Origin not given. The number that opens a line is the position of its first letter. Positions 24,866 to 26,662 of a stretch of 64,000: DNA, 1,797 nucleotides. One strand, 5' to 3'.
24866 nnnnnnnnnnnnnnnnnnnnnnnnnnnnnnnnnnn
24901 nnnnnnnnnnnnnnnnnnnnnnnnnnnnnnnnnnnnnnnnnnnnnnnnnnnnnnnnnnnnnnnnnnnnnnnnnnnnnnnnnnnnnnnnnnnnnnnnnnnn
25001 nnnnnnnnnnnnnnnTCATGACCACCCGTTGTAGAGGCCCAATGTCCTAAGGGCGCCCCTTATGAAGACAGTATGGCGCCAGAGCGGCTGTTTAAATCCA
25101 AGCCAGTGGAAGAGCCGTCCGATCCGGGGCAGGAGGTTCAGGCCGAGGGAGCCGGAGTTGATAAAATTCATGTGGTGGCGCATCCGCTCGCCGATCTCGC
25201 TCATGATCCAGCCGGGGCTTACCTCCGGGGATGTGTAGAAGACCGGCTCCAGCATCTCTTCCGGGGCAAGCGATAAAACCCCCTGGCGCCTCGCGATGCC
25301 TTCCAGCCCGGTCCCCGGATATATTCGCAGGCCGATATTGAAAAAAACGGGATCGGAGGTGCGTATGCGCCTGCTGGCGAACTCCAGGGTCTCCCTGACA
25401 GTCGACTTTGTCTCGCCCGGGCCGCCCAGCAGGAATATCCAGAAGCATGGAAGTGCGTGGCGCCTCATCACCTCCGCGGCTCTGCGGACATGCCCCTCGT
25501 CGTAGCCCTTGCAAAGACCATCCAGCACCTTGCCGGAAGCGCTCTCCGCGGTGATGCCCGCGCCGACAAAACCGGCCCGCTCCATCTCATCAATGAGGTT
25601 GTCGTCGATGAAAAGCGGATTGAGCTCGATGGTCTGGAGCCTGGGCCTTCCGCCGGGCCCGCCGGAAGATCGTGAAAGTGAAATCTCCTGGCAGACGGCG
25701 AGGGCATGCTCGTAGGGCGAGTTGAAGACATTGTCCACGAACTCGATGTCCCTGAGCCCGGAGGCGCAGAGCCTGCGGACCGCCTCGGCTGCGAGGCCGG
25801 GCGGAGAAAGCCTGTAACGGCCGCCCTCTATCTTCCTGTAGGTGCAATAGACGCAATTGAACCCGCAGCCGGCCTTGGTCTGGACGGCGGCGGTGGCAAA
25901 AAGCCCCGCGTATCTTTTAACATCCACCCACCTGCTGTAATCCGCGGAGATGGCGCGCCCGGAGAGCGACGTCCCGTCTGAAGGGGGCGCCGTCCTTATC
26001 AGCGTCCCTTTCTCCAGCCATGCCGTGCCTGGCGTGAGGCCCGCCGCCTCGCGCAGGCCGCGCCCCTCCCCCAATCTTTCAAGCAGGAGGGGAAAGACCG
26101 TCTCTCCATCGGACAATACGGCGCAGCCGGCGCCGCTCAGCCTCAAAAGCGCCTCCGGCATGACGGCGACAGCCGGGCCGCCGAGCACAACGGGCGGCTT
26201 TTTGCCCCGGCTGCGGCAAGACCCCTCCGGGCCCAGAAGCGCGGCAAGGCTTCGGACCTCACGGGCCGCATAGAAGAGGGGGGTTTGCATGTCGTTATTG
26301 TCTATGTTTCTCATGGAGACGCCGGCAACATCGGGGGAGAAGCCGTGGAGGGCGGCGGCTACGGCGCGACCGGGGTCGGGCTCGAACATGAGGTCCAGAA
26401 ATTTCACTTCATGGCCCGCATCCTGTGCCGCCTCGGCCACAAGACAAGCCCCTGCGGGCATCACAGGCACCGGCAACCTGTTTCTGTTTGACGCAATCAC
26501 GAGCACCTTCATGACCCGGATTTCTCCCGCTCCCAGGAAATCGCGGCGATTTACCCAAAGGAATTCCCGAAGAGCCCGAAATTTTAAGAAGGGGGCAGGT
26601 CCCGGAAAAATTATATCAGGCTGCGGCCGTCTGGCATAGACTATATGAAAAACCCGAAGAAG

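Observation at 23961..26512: Translationally overlapped B12-radical-SAM enzyme and type III polyketide synthase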

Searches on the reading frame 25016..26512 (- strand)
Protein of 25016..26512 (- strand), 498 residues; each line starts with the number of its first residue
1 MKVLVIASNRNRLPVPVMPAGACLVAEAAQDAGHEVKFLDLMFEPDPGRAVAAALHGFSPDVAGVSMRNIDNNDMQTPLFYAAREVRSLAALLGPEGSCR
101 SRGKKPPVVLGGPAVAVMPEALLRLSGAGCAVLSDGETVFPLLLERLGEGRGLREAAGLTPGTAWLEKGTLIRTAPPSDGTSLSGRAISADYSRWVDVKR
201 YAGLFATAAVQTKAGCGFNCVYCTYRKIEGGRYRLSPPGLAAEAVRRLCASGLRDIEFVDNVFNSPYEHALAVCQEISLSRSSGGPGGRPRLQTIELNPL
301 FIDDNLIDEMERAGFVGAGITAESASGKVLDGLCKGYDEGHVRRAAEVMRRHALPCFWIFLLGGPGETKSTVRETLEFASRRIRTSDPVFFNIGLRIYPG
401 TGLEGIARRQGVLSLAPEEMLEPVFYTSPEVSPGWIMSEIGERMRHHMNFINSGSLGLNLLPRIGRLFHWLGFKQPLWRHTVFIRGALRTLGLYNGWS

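Call 7: search_protein_families(library=pfam, proteins=[window:25016-26512:-])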
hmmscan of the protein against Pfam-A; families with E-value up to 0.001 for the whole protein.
window:25016-26512:- (498 aa): 2 families
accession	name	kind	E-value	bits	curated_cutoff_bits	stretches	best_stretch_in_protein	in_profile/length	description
PF04055.27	Radical_SAM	-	4.9e-16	59.8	29.5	1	214-379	5-166/166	Radical SAM superfamily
PF02310.24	B12-binding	-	3e-13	50.1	32.1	1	17-143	12-120/121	B12 binding domain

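Call 8: search_protein_families(library=ncbifam, proteins=[window:25016-26512:-], max_evalue=0.01)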
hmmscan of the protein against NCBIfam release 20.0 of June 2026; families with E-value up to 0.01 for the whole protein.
window:25016-26512:- (498 aa): 17 families
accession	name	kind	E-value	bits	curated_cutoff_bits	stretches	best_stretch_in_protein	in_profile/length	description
TIGR04072.2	rSAM_ladder_B12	equivalog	1.2e-70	238.4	360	1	2-479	1-439/443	lipid biosynthesis B12-binding/radical SAM protein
TIGR04385.1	B12_rSAM_cofa1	equivalog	7.3e-29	101.3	450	1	17-427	18-413/438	B12 lower ligand biosynthesis radical SAM protein BzaD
TIGR04428.1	B12_rSAM_trp_MT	equivalog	3.2e-24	85.2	500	2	196-404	205-418/558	tryptophan 2-C-methyltransferase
TIGR04479.1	bcpD_PhpK_rSAM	subfamily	7.8e-16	57.5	600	1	206-392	240-415/504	PhpK family radical SAM P-methyltransferase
NF033070.1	rSAM_AprD4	equivalog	6.8e-15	54.9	500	1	209-413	198-396/456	AprD4 family radical SAM diol-dehydratase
TIGR03471.1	HpnJ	equivalog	3.8e-14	52.4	577.6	1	108-414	100-394/472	hopanoid biosynthesis associated radical SAM protein HpnJ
TIGR04014.1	B12_SAM_MJ_0865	equivalog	2.1e-13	49.8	360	1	101-406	64-357/434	methyl-coenzyme M reductase glutamine C-methyltransferase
NF045585.1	rSAM_slr0320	equivalog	1.3e-12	47.1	775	1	105-274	138-301/511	photosystem II high light acclimation radical SAM protein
TIGR04013.1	B12_SAM_MJ_1487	hypoth_equivalog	3.1e-11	42.7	251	1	106-259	71-203/382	TIGR04013 family B12-binding domain/radical SAM domain-containing protein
NF040546.1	rSAM_CUAEP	equivalog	4.8e-11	42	500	1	209-403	173-364/468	CUAEP/CCAEP-tail radical SAM (seleno)protein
TIGR04367.1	HpnR_B12_rSAM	equivalog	1.2e-09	37.2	650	1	17-277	20-253/490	hopanoid C-3 methylase HpnR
TIGR02026.1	BchE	equivalog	1.3e-08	34.2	481.35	1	14-378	17-361/497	magnesium-protoporphyrin IX monomethyl ester anaerobic oxidative cyclase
TIGR04295.1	B12_rSAM_oligo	hypoth_equivalog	2.1e-05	23.4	400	1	111-268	107-259/422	TIGR04295 family B12-binding domain-containing radical SAM protein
TIGR00089.1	TIGR00089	subfamily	4.5e-05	22.4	251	1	206-380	139-316/429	MiaB/RimO family radical SAM methylthiotransferase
NF040542.1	rSAM_RCCLKC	equivalog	0.00015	21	450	1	210-403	183-373/423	arsinothricin biosynthesis radical SAM protein ArsL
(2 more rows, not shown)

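Call 9: search_solved_structures(query=window:25016-26512:-, max_evalue=0.01)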
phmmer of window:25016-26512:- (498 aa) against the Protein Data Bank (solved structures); distinct sequences matched with E-value up to 0.01: 3.
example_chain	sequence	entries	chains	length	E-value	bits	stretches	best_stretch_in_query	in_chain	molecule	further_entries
6wte_A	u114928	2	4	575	7.5e-21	77.8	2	194-403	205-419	B12-binding domain-containing protein | Tryptophan-C2-methyltransferase containing B12-binding domain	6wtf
6fd2_B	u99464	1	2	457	3.8e-11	45.8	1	209-412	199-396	Putative apramycin biosynthetic oxidoreductase 4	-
9ccb_A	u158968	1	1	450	4.8e-10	42.2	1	109-403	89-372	Radical SAM core domain-containing protein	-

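Call 12: find_homologous_proteins(query=window:25016-26512:-)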
Query window:25016-26512:- (498 aa): 1443 proteins with E <= 0.001 among 8000 candidates; the best 120 are listed.
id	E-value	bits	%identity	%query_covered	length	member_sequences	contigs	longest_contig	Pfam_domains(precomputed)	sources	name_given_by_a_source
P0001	0.0e+0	1139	100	100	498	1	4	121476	PF04055.28,PF02310.25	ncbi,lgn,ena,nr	ncbi:MAG: cobalamin-dependent protein [Nitrospiraceae bacterium]|nr:cobalamin-dependent protein [Nit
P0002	1.5e-246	837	74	100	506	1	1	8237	PF04055.28,PF02310.25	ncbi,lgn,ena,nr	ncbi:MAG: cobalamin-dependent protein [Nitrospiraceae bacterium]|nr:cobalamin-dependent protein [Nit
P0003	1.7e-171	590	56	99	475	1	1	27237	PF04055.28,PF02310.25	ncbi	-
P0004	3.5e-167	575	56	99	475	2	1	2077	PF04055.28,PF02310.25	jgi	jgi:radical SAM superfamily enzyme YgiQ (UPF0313 family)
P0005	5.5e-167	575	55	99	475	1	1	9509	PF04055.28,PF02310.25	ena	-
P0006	4.0e-166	572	55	99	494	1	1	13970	PF04055.28,PF02310.25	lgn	-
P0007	4.6e-166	572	54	99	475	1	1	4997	PF04055.28,PF02310.25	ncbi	-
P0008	4.2e-165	569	56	99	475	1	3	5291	PF04055.28,PF02310.25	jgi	jgi:radical SAM superfamily enzyme YgiQ (UPF0313 family)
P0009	6.2e-165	568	55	99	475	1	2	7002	PF04055.28,PF02310.25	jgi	jgi:radical SAM superfamily enzyme YgiQ (UPF0313 family)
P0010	9.1e-165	568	56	99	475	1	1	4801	PF04055.28,PF02310.25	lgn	-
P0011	9.7e-165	567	56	99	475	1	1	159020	PF04055.28,PF02310.25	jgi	jgi:radical SAM superfamily enzyme YgiQ (UPF0313 family)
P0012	1.0e-164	567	57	98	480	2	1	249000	PF04055.28,PF02310.25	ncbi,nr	ncbi:MAG: cobalamin-dependent protein [Nitrospiraceae bacterium]|nr:cobalamin-dependent protein [Nit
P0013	2.0e-164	566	54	99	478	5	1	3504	PF04055.28,PF02310.25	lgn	-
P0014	7.9e-164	564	54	99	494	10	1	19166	PF04055.28,PF02310.25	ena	-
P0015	8.5e-164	564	56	99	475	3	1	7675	PF04055.28,PF02310.25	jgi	jgi:radical SAM superfamily enzyme YgiQ (UPF0313 family)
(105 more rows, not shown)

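Call 14: find_related_loci(query=A1, collection=genome_contigs, flank=8000)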
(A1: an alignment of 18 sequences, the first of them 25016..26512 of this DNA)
Query A1 (498 aa) in genome_contigs; peptide patterns used: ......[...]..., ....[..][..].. (x = any residue, [..] = any of these).
600 stretches matched a pattern (row limit reached: there are more); 528 encode a relative of the query (tblastn E <= 1e-3); the best 80 are kept; 80 distinct loci.
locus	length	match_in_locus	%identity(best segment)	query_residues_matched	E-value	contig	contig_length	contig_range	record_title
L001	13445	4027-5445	55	1-493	1e-169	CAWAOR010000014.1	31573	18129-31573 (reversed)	MAG: uncultured delta proteobacterium isolate MFD02979.bin.1.141 genome assembly, contig: contig_41298, whole genome sho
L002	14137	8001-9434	54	1-498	2e-169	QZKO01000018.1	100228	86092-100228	MAG: Nitrospiraceae bacterium isolate SURF_11 Ga0104751_1000149, whole genome shotgun sequence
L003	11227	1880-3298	54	1-493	6e-169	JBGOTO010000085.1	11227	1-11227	MAG: Nitrospirota bacterium isolate OBJ_0618_7090110_160 k141_11253790_length_11227_cov_14.0077, whole genome shotgun se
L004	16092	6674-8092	55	1-493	3e-168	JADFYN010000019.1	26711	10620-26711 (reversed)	MAG: Deltaproteobacteria bacterium isolate nDJH8bin5 nDJH8_bin5_NODE_19_length_26711_cov_3.368379, whole genome shotgun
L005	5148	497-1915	55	1-493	2e-171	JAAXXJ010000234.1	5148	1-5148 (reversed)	MAG: Nitrospirae bacterium isolate W9_Combined_metabat2_096 W9_Combined_metabat2_096_NODE_11418, whole genome shotgun se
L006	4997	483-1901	54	1-493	3e-170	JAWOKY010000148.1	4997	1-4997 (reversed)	MAG: Thermodesulfovibrionales bacterium isolate bin_2_1 c_000024441786, whole genome shotgun sequence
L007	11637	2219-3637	54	1-493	7e-166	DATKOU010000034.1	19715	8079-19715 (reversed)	MAG TPA_asm: Thermodesulfovibrionales bacterium isolate SMAG_U14772 k141_817674, whole genome shotgun sequence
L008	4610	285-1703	52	1-493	2e-168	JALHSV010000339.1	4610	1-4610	MAG: Thermodesulfovibrionales bacterium isolate PFL7 seq_1921230, whole genome shotgun sequence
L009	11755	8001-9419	53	1-493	1e-162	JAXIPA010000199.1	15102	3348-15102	MAG: Nitrospirota bacterium isolate Fractures_MAG_07 c_000000040934, whole genome shotgun sequence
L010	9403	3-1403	51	8-493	5e-162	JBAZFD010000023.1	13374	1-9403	MAG: Thermodesulfovibrionales bacterium isolate SO_2017_LW3_141 NODE_13539_length_13374_cov_0.816185_LW162_2017, whole g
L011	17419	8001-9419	51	1-493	3e-161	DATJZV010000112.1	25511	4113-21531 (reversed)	MAG TPA_asm: Nitrospirota bacterium isolate SMAG_U15187 k141_1216931, whole genome shotgun sequence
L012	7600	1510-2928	52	1-493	2e-161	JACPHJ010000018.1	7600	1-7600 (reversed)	MAG: Planctomycetota bacterium isolate NC_groundwater_411_Ag_B-0.1um_42_12 GD18-4_B1_scaffold_177301, whole genome shotg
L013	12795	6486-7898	53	1-493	1e-160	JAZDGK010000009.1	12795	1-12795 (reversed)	MAG: Pseudomonadota bacterium isolate MEGAHIT-group-0.260 k141_5340900, whole genome shotgun sequence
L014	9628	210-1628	52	1-493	5e-161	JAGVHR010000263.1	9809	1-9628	MAG: Thermodesulfovibrionales bacterium isolate DeMMO2_13 c_000000015135, whole genome shotgun sequence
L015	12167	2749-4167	52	1-493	4e-160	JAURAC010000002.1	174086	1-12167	MAG: Candidatus Subterrananammoxibius californiae isolate Bin_309 NODE_2_length_174086_cov_21.119352, whole genome shotg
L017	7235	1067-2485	53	1-493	1e-159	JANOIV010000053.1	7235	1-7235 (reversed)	MAG: Desulfobulbaceae bacterium isolate SOY_63_metabat_116 SOY_63_k141_229949, whole genome shotgun sequence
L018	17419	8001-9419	52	1-493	6e-159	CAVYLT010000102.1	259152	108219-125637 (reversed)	MAG: Nitrospirota bacterium isolate MFD01299.bin.2.211 genome assembly, contig: contig_7981, whole genome shotgun sequen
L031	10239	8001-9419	52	1-493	7e-156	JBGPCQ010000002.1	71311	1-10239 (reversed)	MAG: Geobacteraceae bacterium isolate OBJ_0618_050_45 k141_3508574_length_71311_cov_19.2538, whole genome shotgun sequen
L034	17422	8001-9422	52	1-493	1e-154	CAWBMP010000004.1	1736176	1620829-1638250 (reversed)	MAG: Nitrospirota bacterium isolate MFD01476.bin.1.234 genome assembly, contig: contig_6404, whole genome shotgun sequen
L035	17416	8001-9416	53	1-493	2e-154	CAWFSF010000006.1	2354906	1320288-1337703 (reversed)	MAG: Nitrospirota bacterium isolate MFD00905.bin.2.216 genome assembly, contig: contig_8104, whole genome shotgun sequen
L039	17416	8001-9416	49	1-493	8e-153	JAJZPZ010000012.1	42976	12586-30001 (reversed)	MAG: Nitrospirae bacterium isolate SKS1.bin28 NODE_1476_length_42976_cov_2.139140, whole genome shotgun sequence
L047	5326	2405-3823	51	1-493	2e-151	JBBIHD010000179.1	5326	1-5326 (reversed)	MAG: Nitrospirota bacterium isolate FAS170219_bin_106 NODE_6955_length_5326_cov_3.269019, whole genome shotgun sequence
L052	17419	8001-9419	49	1-493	2e-147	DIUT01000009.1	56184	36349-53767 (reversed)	MAG TPA_asm: Geobacter sp. UBA6151 UBA6151_contig_50117, whole genome shotgun sequence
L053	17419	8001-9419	50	1-493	1e-146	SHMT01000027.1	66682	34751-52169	MAG: Candidatus Scalindua sp. SCAELEC01 407, whole genome shotgun sequence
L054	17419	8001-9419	50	1-493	4e-145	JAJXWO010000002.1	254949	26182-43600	MAG: Deltaproteobacteria bacterium isolate BP5.bin86 NODE_19_length_254949_cov_1.875745, whole genome shotgun sequence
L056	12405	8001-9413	50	1-493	2e-144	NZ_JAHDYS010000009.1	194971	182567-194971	Pelotalea chapellei strain DSM 13688 NODE_9_length_194971_cov_230.332683, whole genome shotgun sequence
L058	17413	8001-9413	48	1-491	1e-141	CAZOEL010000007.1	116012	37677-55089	MAG TPA_asm: uncultured Syntrophobacteraceae bacterium isolate binchicken_co269_257 genome assembly, contig: NODE_161_le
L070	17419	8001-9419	50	1-493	4e-155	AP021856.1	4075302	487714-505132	Candidatus Brocadia pituitae DNA, complete genome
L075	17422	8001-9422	52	1-494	5e-155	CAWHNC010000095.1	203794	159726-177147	MAG: Nitrospirota bacterium isolate MFD04752.bin.1.93 genome assembly, contig: contig_53552, whole genome shotgun sequen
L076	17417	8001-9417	47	1-493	6e-131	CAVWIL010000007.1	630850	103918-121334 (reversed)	MAG: Nitrospirota bacterium isolate MFD02199.bin.2.179 genome assembly, contig: contig_31457, whole genome shotgun seque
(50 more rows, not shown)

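Call 20: search_protein_families(library=pfam, proteins=[L076:4970-6193:+, L076:4240-4977:+, L035:6726-7955:+, L075:7431-7916:+, L017:4799-5413:+, L070:7583-7984:+], max_evalue=0.01)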
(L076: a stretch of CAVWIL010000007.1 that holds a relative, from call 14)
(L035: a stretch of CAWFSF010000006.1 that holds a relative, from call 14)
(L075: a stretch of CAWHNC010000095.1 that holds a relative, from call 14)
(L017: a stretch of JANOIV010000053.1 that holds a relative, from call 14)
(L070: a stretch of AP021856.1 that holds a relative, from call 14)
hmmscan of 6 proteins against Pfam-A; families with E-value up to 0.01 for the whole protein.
L076:4970-6193:+ (407 aa): 1 family
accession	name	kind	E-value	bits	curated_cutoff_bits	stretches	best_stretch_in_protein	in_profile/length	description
PF01136.24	Peptidase_U32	-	1.2e-05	25.2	22.4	1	89-271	3-191/233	Peptidase family U32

L076:4240-4977:+ (245 aa): 7 families
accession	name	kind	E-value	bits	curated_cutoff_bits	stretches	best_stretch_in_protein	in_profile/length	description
PF13649.12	Methyltransf_25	-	8.7e-18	65.2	27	1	69-164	1-93/97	Methyltransferase domain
PF08241.18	Methyltransf_11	-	8.7e-17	62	21.2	1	70-170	1-94/95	Methyltransferase domain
PF13847.12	Methyltransf_31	-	4.6e-11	43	27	1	68-172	6-110/145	Methyltransferase domain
PF01209.24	Ubie_methyltran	-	1.3e-10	41.5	20.1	1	63-178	45-157/233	ubiE/COQ5 methyltransferase family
PF13489.12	Methyltransf_23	-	9.4e-09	35.6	27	1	61-224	18-161/164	Methyltransferase domain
PF08242.18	Methyltransf_12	-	4e-08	34.3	30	1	70-164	1-92/98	Methyltransferase domain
PF03141.22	Methyltransf_29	-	0.0033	16.5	23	1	121-171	167-217/506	Putative S-adenosyl-L-methionine-dependent methyltransferase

L035:6726-7955:+ (409 aa): 3 families
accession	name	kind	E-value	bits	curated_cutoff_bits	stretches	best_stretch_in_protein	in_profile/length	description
PF00109.32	ketoacyl-synt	-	1.4e-54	185.8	20.8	1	1-244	1-252/252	Beta-ketoacyl synthase, N-terminal domain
PF02801.28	Ketoacyl-synt_C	-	5.9e-38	130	20.8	1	252-364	1-118/119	Beta-ketoacyl synthase, C-terminal domain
PF00108.29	Thiolase_N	-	9.7e-08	32.1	26.4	1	141-199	65-123/260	Thiolase, N-terminal domain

L075:7431-7916:+ (161 aa): 1 family
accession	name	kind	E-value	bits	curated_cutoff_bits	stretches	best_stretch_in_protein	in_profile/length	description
PF09917.15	DUF2147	-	3.8e-36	124.5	27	1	36-158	1-112/112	Uncharacterized protein conserved in bacteria (DUF2147)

L017:4799-5413:+ (204 aa): 3 families
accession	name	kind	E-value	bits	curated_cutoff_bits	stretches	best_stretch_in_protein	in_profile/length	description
PF03358.20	FMN_red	-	3.2e-10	40.2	24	1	17-151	18-146/152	NADPH-dependent FMN reductase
PF00258.30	Flavodoxin_1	-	1e-05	26.1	25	1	6-128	1-130/143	Flavodoxin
PF12724.12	Flavodoxin_5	-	0.0014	19.4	27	0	67-99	37-69/145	Flavodoxin domain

L070:7583-7984:+ (133 aa): 2 families
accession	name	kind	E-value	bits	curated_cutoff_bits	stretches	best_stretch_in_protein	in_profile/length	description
PF13473.12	Cupredoxin_1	-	2.9e-11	43.7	27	1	20-132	2-104/104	Cupredoxin-like domain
PF00116.26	COX2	-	4.8e-07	30.1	22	1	59-126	46-113/120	Cytochrome C oxidase subunit II, periplasmic domain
